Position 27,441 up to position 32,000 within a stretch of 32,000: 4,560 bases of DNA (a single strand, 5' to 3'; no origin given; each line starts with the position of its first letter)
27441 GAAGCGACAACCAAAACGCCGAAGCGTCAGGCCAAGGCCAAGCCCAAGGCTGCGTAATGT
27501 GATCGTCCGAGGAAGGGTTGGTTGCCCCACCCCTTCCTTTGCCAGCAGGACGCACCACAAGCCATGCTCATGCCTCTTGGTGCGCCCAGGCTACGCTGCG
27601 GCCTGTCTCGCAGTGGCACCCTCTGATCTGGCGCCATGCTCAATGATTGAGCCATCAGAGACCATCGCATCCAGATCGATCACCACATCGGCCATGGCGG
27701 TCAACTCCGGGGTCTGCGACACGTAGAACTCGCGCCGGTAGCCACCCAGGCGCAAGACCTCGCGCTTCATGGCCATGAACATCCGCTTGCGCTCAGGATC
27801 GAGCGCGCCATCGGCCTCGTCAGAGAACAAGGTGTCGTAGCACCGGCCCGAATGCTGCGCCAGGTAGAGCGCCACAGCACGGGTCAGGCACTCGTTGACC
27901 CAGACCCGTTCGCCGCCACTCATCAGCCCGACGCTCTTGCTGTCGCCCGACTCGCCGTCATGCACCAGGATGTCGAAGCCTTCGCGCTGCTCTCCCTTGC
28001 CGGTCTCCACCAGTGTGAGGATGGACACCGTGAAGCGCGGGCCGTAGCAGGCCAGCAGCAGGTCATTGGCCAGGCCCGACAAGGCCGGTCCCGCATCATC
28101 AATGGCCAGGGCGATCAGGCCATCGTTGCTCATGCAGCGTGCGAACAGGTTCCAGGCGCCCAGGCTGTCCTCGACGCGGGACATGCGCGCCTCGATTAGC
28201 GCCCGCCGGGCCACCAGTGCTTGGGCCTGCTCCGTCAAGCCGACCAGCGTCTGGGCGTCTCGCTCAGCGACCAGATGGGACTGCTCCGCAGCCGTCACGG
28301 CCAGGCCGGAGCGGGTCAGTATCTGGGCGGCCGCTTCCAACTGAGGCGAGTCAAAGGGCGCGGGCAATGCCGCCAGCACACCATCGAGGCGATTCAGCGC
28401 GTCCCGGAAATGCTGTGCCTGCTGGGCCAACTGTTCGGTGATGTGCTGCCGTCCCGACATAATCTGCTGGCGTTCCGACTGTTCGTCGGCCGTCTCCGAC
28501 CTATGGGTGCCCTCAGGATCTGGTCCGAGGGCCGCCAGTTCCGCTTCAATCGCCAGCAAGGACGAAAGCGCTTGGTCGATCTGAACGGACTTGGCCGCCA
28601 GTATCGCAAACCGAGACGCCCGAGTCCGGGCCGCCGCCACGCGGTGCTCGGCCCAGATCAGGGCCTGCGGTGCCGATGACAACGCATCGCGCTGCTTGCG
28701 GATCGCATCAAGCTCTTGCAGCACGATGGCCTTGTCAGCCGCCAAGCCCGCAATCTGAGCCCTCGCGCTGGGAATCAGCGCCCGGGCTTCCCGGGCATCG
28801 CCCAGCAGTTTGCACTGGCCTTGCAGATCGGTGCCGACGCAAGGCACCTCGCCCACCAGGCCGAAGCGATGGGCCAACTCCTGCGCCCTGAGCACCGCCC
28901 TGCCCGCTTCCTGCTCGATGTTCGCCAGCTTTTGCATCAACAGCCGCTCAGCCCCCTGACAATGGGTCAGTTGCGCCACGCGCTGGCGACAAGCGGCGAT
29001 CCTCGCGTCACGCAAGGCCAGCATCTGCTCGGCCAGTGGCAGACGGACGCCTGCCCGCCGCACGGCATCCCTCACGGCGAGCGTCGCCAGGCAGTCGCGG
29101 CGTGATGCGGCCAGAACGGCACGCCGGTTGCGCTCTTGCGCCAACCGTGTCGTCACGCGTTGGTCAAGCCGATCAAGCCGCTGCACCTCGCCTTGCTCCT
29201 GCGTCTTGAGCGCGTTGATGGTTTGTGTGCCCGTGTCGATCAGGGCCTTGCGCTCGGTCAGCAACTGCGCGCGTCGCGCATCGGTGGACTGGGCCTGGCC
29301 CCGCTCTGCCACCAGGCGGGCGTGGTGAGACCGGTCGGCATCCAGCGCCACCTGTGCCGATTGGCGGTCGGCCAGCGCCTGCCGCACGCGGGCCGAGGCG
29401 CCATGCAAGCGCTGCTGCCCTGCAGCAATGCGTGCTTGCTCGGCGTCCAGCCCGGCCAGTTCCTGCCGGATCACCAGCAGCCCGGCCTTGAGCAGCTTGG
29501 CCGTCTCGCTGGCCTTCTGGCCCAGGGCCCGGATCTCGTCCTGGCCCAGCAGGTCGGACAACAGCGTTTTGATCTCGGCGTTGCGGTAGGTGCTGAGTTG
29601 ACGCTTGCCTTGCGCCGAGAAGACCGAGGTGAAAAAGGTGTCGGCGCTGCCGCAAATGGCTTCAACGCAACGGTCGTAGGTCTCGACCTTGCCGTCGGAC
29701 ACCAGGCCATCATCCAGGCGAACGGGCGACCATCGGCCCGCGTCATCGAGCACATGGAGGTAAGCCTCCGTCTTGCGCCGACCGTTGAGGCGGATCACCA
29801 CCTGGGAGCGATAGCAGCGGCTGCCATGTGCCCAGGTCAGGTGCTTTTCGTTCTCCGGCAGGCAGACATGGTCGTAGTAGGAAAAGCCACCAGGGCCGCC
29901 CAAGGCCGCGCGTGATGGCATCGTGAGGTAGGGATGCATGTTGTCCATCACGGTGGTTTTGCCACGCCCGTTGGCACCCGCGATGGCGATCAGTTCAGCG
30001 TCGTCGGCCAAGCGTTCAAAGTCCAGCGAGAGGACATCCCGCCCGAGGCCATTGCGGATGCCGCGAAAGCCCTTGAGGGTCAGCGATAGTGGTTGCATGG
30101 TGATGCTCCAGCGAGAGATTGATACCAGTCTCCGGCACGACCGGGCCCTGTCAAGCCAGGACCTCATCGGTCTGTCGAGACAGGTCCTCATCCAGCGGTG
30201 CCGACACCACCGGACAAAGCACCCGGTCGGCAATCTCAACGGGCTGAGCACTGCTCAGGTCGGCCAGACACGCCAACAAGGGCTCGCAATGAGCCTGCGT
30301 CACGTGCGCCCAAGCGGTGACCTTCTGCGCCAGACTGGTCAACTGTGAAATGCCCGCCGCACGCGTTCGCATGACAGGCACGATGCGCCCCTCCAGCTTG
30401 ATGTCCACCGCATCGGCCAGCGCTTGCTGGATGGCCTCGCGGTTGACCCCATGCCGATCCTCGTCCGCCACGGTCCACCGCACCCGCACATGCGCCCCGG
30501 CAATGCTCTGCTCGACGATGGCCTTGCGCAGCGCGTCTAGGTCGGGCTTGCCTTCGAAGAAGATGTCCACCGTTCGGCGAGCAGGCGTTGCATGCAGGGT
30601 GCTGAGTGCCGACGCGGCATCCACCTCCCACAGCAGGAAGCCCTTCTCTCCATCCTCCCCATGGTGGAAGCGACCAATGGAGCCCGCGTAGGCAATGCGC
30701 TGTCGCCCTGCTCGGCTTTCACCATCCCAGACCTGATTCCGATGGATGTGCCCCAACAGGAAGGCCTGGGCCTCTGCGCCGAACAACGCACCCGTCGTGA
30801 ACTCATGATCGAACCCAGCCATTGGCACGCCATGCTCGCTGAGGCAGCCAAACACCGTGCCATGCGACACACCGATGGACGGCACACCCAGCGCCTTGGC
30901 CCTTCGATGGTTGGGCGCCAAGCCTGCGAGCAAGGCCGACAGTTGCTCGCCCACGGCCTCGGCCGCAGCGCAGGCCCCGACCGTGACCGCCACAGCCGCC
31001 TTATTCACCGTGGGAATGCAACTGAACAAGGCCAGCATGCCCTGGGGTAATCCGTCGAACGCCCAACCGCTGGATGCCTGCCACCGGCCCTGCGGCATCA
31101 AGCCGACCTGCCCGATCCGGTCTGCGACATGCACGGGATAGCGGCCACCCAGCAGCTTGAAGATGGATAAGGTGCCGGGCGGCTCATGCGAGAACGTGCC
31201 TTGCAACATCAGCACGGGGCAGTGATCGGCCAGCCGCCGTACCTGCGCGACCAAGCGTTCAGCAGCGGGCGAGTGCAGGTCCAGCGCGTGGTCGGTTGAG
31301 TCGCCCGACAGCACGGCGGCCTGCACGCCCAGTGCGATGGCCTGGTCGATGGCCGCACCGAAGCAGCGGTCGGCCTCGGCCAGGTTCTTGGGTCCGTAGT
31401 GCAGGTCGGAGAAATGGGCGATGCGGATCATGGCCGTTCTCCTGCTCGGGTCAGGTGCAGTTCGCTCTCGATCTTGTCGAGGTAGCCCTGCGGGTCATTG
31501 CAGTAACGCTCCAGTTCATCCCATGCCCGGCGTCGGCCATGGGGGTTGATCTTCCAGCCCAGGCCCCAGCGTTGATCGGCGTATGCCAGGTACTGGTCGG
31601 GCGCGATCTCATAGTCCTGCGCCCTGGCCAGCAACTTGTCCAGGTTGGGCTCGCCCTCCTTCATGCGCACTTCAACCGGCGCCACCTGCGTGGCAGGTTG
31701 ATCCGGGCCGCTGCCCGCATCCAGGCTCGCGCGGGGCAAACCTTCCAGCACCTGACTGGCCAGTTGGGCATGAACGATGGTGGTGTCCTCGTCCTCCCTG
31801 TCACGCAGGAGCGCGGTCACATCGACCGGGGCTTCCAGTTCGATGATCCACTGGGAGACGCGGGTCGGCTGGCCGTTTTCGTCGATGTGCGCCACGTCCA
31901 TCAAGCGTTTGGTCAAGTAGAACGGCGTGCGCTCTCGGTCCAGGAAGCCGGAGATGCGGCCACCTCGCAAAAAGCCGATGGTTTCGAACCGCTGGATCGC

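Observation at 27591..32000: Mobile-element-borne three-gene operon: unknown protein, variant Mre11/SbcD, and Rad50/SbcC with a C-x8-C apex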

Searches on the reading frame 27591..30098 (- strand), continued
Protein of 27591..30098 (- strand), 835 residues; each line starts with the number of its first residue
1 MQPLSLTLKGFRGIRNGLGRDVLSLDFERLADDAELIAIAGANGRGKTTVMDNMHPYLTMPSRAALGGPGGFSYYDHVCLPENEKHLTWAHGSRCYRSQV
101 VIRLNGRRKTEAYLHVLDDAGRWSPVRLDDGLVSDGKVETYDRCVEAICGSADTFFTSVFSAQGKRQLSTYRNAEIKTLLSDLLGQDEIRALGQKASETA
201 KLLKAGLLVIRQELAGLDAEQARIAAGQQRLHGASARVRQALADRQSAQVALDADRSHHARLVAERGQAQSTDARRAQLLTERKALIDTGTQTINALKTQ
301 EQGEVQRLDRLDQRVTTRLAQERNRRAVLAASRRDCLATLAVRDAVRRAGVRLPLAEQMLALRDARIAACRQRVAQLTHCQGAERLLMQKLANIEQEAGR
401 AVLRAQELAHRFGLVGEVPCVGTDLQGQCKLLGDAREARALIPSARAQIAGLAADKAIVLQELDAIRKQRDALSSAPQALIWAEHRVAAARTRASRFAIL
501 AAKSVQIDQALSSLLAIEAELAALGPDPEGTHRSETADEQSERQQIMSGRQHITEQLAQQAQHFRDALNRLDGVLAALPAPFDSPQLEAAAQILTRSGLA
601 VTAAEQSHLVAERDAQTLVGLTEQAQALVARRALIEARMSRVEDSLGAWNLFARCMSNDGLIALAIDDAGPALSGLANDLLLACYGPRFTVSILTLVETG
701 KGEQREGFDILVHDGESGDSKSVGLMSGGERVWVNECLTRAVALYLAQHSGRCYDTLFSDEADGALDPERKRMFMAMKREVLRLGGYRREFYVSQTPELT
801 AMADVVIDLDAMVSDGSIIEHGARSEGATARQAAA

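Call 92: search_protein_representatives(protein=window:27591-30098:-)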
Query: 835 residues. Proteins with E-value up to 0.001 (for the whole library): 3736; up to 1e-10: 2557; up to 1e-30: 970. The best 150 are listed.
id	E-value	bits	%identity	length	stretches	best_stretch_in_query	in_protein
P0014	0.0e+00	1245.7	73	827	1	1-825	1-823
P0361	2.9e-236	802.6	52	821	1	1-811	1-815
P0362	1.8e-227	773.5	51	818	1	1-811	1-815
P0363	4.2e-223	759.1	69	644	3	1-220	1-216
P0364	5.2e-217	739.0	49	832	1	3-814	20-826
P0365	6.5e-214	728.8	49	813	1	4-814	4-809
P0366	1.4e-209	714.4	50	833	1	1-812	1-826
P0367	1.8e-205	700.9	58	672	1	179-825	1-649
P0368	1.0e-204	698.3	47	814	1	1-815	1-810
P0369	9.5e-203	691.8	48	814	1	1-812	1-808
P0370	7.6e-202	688.8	48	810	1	1-814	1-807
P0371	3.1e-200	683.5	79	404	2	1-227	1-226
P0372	9.3e-197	672.0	47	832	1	1-817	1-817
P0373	3.8e-196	670.0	46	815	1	1-812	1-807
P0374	1.1e-192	658.6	46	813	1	2-814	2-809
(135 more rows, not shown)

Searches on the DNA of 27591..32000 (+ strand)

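Call 7: search_dna_similar(query=window:27591-32000:+, collection=plasmids, mode=near)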
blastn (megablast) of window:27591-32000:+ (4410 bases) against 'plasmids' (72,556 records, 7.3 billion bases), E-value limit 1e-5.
Records with a match: 1; places in all: 1; records where one place covers at least 80% of the query: 0.
Best place of each record, by identity: 60-80% 1.
By first word of the organism name: Burkholderia 1.
By predicted mobility (MOB-suite, as given by PLSDB): conjugative 1.
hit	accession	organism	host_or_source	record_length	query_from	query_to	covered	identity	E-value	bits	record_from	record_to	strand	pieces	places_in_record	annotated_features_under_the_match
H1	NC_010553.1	Burkholderia ambifaria MC40-6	-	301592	3516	3832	7%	74.0%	5e-22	115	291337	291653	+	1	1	DNA repair exonuclease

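Call 8: get_annotated_region(hit=H1, flank=10000)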
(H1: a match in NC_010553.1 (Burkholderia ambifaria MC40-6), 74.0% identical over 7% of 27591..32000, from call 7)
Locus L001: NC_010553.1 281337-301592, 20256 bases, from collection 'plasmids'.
description: Burkholderia ambifaria MC40-6 plasmid pBMC401, complete sequence
organism: Burkholderia ambifaria MC40-6 (NCBI taxid 398577)
taxonomy: Bacteria; Pseudomonadota; Betaproteobacteria; Burkholderiales; Burkholderiaceae; Burkholderia; Burkholderia ambifaria; Burkholderia ambifaria MC40-6
host: -; source: -; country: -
typing (MOB-suite, as given by PLSDB): conjugative; replicon rep_cluster_526; relaxase MOBP; mating-pair formation MPF_T
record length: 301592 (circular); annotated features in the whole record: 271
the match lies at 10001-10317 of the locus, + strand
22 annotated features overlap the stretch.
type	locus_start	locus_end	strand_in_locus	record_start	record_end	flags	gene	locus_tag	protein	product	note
CDS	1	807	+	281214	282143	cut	-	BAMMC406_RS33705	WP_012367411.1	tyrosine-type recombinase/integrase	GO:0015074 - DNA integration [Evidence IEA]; GO:0006310 - DNA recombination [Evidence IEA]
CDS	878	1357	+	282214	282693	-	-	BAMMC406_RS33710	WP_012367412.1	hypothetical protein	-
CDS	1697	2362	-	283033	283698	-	-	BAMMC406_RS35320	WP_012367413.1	hypothetical protein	-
CDS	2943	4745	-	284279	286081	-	-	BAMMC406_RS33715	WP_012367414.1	phosphoadenosine phosphosulfate reductase family protein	-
CDS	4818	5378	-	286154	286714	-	-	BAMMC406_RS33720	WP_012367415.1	phospholipase D family protein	-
CDS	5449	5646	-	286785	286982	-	-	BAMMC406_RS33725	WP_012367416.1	hypothetical protein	-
CDS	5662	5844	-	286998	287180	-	-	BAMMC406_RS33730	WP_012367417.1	hypothetical protein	-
CDS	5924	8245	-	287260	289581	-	-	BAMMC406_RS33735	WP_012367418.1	nuclease SbcCD subunit C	-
CDS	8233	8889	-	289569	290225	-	-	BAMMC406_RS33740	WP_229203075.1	hypothetical protein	-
CDS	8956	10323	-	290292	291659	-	-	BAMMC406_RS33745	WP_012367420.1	DNA repair exonuclease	-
CDS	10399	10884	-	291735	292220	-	-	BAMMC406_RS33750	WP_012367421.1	NADAR family protein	-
CDS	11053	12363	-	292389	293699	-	-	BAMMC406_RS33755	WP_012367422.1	hypothetical protein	-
CDS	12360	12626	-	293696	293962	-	-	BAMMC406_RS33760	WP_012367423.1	hypothetical protein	-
CDS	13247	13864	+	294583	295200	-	-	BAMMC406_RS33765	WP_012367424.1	hypothetical protein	-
CDS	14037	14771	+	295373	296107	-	-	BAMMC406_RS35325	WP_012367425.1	hypothetical protein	-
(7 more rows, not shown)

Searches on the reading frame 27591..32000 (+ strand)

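Call 16: search_protein_families(library=pfam, proteins=[L001:11053-12363:-, L001:8233-8889:-, L001:12360-12626:-], max_evalue=0.05)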
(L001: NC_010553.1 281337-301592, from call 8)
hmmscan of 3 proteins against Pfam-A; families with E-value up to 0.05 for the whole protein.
L001:11053-12363:- (436 aa): 1 family
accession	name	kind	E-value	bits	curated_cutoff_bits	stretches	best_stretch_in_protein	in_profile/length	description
PF18897.5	Gp3-like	-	1.6e-37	129.7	23.6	1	26-284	1-182/191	Recombination directionality factor-like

L001:8233-8889:- (218 aa): 1 family
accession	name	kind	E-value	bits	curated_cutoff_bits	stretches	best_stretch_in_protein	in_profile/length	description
PF13169.11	Poxvirus_B22R_N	-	0.046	14.7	25.8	0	135-172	34-71/89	Poxvirus B22R protein N-terminal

L001:12360-12626:- (88 aa): 1 family
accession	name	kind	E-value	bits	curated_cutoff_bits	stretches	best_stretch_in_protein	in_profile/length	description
PF24751.1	DUF7696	-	2.3e-19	69.6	27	1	26-78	2-54/55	Family of unknown function (DUF7696)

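Call 17: search_protein_families(library=phrogs, proteins=[L001:8233-8889:-], max_evalue=0.01)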
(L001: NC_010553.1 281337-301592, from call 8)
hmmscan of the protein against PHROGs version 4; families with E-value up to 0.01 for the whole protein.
L001:8233-8889:- (218 aa): 0 families
